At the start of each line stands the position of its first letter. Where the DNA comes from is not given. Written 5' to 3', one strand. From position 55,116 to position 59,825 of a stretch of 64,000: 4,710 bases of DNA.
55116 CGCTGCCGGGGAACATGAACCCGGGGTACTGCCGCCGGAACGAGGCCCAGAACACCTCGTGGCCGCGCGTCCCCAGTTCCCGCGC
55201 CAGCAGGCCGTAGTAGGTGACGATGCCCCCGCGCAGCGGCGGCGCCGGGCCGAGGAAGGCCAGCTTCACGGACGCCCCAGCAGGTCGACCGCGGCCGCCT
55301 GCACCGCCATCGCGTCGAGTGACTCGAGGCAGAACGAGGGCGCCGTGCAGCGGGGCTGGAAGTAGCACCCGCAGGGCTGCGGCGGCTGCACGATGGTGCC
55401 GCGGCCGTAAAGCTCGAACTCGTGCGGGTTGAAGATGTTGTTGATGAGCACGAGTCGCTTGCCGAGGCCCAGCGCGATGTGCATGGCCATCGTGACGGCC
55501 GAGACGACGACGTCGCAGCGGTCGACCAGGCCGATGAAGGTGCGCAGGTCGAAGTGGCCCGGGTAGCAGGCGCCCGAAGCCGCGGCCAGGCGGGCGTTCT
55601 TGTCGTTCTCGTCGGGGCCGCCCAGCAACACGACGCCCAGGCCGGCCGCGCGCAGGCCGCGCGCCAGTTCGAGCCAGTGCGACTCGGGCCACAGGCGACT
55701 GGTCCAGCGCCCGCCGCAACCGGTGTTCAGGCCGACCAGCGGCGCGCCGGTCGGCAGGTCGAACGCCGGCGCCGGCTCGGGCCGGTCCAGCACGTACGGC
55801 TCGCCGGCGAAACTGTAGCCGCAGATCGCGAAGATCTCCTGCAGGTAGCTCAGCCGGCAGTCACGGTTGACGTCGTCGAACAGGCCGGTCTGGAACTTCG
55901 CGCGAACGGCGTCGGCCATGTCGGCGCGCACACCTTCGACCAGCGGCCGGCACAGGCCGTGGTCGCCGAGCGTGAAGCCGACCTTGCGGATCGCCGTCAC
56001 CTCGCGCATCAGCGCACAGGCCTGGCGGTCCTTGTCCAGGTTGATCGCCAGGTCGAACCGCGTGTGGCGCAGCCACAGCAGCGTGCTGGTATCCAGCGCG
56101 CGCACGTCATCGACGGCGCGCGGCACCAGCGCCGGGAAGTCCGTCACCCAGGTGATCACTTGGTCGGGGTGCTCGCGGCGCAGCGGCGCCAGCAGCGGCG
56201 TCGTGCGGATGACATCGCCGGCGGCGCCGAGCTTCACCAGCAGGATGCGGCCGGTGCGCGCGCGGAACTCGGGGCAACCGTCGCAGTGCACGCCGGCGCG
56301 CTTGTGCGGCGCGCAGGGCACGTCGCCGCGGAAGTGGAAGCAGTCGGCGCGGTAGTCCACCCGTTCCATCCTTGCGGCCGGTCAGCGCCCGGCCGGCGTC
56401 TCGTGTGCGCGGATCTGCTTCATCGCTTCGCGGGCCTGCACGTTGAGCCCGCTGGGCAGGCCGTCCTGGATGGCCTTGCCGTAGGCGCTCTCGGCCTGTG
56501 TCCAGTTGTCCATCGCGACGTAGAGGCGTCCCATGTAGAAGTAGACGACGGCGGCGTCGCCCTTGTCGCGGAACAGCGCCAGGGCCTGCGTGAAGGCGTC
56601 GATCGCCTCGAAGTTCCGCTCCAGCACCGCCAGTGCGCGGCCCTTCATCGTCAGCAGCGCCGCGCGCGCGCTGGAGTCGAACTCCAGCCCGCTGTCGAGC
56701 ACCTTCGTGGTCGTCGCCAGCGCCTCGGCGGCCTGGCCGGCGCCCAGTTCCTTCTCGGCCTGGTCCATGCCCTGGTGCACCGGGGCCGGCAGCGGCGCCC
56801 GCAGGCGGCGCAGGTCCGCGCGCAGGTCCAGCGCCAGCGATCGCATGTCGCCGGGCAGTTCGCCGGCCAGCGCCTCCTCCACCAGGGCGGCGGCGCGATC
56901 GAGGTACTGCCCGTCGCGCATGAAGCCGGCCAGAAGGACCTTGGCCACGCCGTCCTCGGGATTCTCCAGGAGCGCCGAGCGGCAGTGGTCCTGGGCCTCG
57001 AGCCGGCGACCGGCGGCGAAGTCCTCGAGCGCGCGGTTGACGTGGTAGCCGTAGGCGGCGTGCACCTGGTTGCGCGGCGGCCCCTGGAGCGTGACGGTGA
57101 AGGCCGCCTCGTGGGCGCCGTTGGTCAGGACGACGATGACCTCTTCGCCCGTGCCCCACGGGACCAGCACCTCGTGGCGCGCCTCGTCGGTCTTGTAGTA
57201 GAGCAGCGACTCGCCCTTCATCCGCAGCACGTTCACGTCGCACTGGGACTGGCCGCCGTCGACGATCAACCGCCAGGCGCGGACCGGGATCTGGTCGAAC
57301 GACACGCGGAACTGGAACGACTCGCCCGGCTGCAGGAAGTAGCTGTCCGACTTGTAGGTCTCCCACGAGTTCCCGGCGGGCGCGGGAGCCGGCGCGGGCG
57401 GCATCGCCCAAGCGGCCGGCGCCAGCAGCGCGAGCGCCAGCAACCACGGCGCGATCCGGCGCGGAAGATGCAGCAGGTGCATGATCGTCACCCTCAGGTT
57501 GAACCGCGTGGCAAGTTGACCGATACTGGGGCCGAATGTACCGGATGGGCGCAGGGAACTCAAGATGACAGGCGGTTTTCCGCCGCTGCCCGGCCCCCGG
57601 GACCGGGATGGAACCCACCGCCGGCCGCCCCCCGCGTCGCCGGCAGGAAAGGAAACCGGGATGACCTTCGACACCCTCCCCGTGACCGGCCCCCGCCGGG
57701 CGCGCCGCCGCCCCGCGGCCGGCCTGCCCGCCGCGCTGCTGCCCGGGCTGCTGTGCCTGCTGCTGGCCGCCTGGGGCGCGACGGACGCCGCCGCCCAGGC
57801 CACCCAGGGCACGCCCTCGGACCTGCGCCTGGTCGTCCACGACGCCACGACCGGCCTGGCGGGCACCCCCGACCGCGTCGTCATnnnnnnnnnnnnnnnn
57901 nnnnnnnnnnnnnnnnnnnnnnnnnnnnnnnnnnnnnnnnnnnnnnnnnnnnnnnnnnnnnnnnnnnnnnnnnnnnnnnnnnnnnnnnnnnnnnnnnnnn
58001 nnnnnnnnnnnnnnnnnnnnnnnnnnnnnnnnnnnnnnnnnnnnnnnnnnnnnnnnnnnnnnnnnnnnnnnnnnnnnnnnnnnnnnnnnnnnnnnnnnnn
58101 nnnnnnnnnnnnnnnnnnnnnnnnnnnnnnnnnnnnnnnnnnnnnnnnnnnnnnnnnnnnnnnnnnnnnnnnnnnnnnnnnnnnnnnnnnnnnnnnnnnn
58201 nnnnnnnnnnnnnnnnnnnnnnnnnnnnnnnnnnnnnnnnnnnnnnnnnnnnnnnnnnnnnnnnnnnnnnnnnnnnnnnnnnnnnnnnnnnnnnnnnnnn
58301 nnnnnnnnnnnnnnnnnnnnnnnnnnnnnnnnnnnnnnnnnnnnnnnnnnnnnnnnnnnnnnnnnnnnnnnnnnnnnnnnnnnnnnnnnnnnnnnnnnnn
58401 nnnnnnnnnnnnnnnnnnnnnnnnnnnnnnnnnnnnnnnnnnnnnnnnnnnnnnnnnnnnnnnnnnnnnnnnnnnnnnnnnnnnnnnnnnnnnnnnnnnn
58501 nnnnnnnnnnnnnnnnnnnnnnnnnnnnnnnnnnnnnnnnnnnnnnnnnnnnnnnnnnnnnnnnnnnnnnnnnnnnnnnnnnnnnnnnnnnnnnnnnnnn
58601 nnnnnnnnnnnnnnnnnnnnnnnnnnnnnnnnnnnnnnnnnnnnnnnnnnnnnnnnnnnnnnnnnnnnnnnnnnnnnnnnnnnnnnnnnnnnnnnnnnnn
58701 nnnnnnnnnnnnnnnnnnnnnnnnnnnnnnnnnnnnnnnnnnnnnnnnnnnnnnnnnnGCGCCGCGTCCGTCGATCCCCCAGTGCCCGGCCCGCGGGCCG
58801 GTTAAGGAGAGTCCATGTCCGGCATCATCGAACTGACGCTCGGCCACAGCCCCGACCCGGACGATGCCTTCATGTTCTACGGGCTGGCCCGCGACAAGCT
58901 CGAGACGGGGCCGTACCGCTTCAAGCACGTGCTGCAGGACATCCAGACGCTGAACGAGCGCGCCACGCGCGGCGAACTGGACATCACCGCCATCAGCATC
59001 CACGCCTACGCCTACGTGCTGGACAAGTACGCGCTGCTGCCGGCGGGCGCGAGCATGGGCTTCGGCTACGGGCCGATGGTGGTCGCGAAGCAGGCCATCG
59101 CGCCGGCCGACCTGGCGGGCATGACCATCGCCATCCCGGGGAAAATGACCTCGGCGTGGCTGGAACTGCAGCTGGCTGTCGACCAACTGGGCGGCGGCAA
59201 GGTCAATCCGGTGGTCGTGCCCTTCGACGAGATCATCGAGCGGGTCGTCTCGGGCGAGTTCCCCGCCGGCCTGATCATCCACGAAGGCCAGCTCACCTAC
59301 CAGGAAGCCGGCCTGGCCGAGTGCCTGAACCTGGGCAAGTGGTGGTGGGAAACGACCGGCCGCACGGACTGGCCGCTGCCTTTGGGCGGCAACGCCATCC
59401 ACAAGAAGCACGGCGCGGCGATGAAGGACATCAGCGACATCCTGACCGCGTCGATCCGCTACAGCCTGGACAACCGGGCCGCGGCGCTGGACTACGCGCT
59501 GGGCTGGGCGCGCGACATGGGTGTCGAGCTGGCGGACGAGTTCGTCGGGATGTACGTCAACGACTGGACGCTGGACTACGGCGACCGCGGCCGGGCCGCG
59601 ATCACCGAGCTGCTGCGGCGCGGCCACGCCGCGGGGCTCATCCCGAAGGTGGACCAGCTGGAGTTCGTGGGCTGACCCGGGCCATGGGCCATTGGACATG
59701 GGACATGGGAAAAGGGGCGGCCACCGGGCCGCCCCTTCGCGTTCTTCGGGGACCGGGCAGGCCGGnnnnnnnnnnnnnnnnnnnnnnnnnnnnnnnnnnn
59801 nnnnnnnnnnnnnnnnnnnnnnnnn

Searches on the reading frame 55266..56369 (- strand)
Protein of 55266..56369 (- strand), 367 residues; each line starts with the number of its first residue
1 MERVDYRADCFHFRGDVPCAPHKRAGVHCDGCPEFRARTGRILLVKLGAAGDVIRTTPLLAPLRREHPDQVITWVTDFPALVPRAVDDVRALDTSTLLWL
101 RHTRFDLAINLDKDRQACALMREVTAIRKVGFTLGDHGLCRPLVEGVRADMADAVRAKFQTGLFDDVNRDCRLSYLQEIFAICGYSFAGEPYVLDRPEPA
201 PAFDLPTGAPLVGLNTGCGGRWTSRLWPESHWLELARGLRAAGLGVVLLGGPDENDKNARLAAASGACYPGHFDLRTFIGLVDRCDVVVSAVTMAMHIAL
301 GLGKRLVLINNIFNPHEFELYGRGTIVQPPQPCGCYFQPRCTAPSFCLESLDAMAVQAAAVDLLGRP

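Call 3: search_protein_families(library=pfam, proteins=[window:55266-56369:-], max_evalue=0.01)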
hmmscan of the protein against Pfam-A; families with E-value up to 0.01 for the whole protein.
window:55266-56369:- (367 aa): 1 family
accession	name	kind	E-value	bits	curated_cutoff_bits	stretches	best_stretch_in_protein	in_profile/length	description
PF01075.23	Glyco_transf_9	-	1.6e-12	47.8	22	1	100-321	8-220/247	Glycosyltransferase family 9 (heptosyltransferase)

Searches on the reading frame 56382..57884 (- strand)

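Call 3: search_protein_families(library=pfam, proteins=[window:56382-57884:-], max_evalue=0.01)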
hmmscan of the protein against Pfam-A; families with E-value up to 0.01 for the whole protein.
window:56382-57884:- (500 aa): 4 families
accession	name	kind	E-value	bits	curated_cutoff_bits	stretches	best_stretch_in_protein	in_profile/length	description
PF07719.23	TPR_2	-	6e-07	29.5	27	0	446-473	2-29/34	Tetratricopeptide repeat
PF13424.12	TPR_12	-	2.7e-05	24.7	30.1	1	408-472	3-72/77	Tetratricopeptide repeat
PF14559.12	TPR_19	-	3.6e-05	24.4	25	0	426-469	9-49/68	Tetratricopeptide repeat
PF00515.34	TPR_1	-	9.1e-05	22.6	27.8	0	445-473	1-29/34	Tetratricopeptide repeat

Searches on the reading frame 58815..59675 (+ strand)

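Call 3: search_protein_families(library=pfam, proteins=[window:58815-59675:+], max_evalue=0.01)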
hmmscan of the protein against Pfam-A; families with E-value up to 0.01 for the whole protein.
window:58815-59675:+ (286 aa): 1 family
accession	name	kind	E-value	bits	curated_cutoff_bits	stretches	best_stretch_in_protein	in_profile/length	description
PF02621.19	VitK2_biosynth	-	1.1e-69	235.1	26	1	7-271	1-251/252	Menaquinone biosynthesis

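Call 20: search_protein_families(library=ncbifam, proteins=[window:58815-59672:+], max_evalue=0.001)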
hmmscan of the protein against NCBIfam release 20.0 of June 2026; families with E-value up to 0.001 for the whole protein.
window:58815-59672:+ (286 aa): 0 families
